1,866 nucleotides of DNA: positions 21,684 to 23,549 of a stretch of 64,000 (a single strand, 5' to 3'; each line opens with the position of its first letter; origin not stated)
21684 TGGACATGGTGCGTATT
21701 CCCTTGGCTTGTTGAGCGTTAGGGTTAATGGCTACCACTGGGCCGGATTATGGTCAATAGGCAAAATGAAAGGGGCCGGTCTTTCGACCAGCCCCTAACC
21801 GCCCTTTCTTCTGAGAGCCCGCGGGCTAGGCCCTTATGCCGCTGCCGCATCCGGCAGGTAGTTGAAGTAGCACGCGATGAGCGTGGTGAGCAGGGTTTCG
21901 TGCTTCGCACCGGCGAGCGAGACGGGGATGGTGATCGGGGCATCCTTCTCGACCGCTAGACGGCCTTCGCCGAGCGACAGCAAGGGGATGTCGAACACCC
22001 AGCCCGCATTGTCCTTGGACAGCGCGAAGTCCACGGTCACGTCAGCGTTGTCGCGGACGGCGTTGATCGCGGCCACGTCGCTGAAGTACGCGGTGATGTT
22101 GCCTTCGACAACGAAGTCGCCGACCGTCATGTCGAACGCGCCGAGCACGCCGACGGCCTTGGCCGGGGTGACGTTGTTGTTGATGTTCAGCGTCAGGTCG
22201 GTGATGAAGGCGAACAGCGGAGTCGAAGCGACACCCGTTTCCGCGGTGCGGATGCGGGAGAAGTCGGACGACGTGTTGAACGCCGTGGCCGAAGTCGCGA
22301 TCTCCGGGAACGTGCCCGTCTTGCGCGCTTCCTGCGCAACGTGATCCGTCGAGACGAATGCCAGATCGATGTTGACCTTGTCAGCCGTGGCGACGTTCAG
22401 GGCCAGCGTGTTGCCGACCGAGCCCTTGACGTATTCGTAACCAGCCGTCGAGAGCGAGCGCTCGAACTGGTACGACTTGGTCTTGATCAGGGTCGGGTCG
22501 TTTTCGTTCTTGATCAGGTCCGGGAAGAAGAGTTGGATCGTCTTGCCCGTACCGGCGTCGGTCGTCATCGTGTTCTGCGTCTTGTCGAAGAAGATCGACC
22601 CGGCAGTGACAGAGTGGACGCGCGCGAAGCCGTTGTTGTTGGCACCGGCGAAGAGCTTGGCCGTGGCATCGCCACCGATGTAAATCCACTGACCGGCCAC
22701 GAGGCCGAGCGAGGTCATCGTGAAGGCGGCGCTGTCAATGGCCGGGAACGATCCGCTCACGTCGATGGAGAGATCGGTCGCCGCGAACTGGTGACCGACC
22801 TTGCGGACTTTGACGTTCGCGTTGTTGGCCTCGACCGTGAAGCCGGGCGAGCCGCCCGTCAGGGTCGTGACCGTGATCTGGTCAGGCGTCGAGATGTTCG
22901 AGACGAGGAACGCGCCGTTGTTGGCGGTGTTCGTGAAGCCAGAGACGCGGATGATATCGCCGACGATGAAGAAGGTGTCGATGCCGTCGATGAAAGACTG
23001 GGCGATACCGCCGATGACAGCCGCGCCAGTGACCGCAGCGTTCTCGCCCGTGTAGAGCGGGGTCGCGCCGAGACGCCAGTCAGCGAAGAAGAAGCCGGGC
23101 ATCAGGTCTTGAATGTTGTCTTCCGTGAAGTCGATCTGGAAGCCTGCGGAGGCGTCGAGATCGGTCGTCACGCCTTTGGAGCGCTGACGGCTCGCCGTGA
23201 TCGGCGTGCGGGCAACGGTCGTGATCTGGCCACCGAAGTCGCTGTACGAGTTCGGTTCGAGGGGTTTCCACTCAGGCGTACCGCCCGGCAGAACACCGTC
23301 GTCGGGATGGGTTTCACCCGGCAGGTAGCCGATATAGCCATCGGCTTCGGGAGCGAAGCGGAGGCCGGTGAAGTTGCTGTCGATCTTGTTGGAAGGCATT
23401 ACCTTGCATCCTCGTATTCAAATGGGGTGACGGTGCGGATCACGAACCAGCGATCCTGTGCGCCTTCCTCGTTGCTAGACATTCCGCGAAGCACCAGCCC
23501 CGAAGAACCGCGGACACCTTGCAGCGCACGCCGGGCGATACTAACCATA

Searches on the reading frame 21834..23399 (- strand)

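Call 51: search_protein_families(library=pfam, proteins=[window:21834-23399:-], max_evalue=0.001)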
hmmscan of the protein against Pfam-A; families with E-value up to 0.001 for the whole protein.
window:21834-23399:- (521 aa): 1 family
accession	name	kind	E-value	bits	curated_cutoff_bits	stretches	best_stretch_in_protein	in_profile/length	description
PF18906.5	Phage_tube_2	-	4.2e-22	79.5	27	1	38-494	20-263/266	Phage tail tube protein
